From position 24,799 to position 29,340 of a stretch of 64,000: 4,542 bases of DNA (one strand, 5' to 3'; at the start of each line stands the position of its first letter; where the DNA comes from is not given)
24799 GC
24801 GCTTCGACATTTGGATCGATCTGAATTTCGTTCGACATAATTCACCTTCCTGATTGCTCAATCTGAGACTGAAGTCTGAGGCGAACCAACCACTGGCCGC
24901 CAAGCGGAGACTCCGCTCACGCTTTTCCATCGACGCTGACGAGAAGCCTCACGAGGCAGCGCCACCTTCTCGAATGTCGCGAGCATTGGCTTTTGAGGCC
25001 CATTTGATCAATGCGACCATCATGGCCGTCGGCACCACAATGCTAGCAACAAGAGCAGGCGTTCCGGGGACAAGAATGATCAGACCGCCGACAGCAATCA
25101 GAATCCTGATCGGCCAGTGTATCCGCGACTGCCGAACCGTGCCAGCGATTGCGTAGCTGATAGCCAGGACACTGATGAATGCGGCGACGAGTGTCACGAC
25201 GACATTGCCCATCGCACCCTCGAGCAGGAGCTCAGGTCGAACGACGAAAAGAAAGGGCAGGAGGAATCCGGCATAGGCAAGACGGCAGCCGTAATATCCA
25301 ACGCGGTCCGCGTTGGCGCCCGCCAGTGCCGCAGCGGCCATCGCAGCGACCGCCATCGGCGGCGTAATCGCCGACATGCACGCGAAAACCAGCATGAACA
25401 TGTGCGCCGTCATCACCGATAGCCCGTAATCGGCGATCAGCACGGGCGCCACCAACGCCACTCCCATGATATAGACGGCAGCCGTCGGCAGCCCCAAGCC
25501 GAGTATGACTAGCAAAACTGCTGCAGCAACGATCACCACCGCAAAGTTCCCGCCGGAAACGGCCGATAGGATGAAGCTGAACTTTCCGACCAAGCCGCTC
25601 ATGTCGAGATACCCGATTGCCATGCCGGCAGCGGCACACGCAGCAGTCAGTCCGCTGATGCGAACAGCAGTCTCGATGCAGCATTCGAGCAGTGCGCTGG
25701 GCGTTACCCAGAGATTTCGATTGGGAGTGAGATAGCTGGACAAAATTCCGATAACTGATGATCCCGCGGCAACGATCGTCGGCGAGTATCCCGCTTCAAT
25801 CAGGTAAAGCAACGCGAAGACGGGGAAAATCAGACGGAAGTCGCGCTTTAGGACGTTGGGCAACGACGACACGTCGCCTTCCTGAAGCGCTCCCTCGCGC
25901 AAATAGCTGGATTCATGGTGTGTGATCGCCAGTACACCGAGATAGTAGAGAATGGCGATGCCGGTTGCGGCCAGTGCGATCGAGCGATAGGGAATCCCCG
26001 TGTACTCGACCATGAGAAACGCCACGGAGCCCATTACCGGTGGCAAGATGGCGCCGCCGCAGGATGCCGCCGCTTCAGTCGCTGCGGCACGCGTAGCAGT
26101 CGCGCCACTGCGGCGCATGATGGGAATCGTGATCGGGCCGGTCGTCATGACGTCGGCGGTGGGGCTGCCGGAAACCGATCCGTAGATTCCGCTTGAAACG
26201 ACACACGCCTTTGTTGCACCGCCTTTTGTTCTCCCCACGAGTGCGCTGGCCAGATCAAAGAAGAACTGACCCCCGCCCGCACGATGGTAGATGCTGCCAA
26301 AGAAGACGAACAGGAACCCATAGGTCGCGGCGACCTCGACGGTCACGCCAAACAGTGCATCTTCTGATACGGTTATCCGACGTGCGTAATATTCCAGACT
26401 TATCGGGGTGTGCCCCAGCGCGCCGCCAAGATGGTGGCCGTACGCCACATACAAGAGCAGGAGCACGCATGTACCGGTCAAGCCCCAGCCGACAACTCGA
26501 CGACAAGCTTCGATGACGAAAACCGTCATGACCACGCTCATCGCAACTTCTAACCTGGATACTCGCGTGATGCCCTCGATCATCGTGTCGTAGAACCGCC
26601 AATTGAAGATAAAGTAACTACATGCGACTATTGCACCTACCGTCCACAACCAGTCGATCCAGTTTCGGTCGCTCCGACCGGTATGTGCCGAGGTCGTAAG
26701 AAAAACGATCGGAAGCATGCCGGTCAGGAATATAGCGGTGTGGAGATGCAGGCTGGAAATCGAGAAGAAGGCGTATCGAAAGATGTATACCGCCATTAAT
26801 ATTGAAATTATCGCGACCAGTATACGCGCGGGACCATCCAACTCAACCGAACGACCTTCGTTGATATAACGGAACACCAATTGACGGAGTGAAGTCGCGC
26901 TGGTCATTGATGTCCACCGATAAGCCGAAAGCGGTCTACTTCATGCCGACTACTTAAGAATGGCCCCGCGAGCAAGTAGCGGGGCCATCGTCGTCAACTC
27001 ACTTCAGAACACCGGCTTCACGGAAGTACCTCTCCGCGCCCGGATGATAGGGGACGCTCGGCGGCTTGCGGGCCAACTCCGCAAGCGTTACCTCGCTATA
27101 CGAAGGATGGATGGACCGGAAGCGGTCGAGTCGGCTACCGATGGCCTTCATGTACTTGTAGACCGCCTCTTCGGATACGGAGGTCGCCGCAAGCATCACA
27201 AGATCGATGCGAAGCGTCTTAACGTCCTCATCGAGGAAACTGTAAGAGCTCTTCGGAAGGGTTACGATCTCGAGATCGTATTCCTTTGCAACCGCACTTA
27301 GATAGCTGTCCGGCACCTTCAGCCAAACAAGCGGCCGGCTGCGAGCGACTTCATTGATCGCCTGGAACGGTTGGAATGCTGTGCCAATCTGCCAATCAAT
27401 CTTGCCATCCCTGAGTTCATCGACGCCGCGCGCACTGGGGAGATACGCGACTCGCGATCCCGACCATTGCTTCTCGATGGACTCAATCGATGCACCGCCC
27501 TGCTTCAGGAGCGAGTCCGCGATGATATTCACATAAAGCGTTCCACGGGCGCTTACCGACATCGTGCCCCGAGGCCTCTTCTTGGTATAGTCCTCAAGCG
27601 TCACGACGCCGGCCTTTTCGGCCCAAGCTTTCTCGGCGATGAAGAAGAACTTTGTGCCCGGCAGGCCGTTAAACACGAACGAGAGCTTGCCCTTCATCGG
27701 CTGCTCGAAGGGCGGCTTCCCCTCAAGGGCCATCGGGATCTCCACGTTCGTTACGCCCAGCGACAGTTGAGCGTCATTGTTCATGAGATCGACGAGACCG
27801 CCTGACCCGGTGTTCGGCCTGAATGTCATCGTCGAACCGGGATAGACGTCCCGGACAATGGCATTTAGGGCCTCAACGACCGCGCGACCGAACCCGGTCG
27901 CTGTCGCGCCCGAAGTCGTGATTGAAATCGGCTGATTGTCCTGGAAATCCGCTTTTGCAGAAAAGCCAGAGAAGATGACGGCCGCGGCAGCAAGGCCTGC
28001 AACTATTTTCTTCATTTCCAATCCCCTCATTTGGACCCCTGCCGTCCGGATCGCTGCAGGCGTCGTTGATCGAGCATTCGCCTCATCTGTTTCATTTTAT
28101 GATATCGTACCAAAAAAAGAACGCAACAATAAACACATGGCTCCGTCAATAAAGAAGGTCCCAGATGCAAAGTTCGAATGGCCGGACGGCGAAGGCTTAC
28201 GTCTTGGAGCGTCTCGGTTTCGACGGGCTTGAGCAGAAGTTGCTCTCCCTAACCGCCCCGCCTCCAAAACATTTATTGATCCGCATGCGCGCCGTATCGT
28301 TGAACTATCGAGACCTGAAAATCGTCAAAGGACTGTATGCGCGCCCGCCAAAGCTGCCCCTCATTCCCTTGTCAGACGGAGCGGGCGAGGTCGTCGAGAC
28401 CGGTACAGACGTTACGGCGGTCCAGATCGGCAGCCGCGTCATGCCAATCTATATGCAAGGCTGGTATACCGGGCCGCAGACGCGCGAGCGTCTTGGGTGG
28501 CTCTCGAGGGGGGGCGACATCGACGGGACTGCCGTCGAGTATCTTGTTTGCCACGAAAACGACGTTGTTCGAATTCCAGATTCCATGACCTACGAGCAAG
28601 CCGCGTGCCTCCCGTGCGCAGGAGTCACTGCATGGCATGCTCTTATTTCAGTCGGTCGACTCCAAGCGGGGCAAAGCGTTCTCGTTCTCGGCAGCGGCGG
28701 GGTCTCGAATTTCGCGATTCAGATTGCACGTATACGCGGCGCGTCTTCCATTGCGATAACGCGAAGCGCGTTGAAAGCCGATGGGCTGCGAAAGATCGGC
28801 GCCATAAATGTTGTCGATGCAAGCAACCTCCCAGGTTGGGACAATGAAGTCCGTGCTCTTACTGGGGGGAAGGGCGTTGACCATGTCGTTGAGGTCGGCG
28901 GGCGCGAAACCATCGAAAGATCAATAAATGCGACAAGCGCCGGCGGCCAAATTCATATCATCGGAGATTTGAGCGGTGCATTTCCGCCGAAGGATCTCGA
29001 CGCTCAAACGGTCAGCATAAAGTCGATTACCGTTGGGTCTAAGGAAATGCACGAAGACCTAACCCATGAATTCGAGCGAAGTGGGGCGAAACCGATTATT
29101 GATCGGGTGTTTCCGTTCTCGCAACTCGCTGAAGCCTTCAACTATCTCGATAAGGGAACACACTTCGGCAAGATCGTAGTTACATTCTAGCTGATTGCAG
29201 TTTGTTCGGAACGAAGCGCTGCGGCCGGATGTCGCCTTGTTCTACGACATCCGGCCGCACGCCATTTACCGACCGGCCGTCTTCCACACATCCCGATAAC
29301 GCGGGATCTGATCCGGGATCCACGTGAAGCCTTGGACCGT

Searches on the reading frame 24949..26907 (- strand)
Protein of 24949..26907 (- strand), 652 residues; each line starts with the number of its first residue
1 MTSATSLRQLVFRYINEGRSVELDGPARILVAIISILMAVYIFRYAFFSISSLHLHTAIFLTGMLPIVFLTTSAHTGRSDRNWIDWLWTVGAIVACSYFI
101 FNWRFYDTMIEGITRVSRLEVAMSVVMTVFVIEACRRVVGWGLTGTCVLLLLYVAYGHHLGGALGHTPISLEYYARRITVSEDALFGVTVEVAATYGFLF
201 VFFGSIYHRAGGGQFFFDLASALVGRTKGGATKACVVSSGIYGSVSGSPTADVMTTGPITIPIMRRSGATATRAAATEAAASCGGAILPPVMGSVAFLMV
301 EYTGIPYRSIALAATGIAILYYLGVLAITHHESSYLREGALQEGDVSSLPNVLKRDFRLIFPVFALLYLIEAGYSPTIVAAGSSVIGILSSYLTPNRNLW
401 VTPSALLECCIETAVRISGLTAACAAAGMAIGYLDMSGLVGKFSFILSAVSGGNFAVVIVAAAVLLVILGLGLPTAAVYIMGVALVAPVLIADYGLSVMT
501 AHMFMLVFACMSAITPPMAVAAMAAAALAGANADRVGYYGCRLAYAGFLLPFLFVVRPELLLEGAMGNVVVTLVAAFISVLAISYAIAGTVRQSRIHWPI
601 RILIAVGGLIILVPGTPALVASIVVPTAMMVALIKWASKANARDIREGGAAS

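Call 22: search_protein_families(library=pfam, proteins=[window:24949-26907:-], max_evalue=0.00001)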
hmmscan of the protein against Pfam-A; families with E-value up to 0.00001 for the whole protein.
window:24949-26907:- (652 aa): 1 family
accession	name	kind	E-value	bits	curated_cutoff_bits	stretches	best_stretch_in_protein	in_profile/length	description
PF06808.19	DctM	-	5.2e-61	207.1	23.8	1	126-555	1-406/413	Tripartite ATP-independent periplasmic transporter, DctM component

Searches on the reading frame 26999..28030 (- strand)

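Call 22: search_protein_families(library=pfam, proteins=[window:26999-28030:-], max_evalue=0.00001)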
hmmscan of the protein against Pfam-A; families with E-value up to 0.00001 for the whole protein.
window:26999-28030:- (343 aa): 1 family
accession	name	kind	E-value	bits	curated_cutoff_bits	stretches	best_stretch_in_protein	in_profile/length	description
PF16868.10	NMT1_3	-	1.6e-26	94.1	27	1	50-340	12-289/289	NMT1-like family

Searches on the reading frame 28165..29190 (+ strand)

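Call 22: search_protein_families(library=pfam, proteins=[window:28165-29190:+], max_evalue=0.00001)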
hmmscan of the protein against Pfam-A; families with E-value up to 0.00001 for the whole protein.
window:28165-29190:+ (341 aa): 3 families
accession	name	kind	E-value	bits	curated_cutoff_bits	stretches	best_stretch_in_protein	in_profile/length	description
PF00107.32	ADH_zinc_N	-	7.2e-21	74.9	31.8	1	179-297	1-122/129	Zinc-binding dehydrogenase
PF08240.17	ADH_N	-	2.6e-18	66.6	23.5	1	34-139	2-104/104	Alcohol dehydrogenase GroES-like domain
PF13602.12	ADH_zinc_N_2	-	2.9e-15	57.8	27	1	212-339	2-134/134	Zinc-binding dehydrogenase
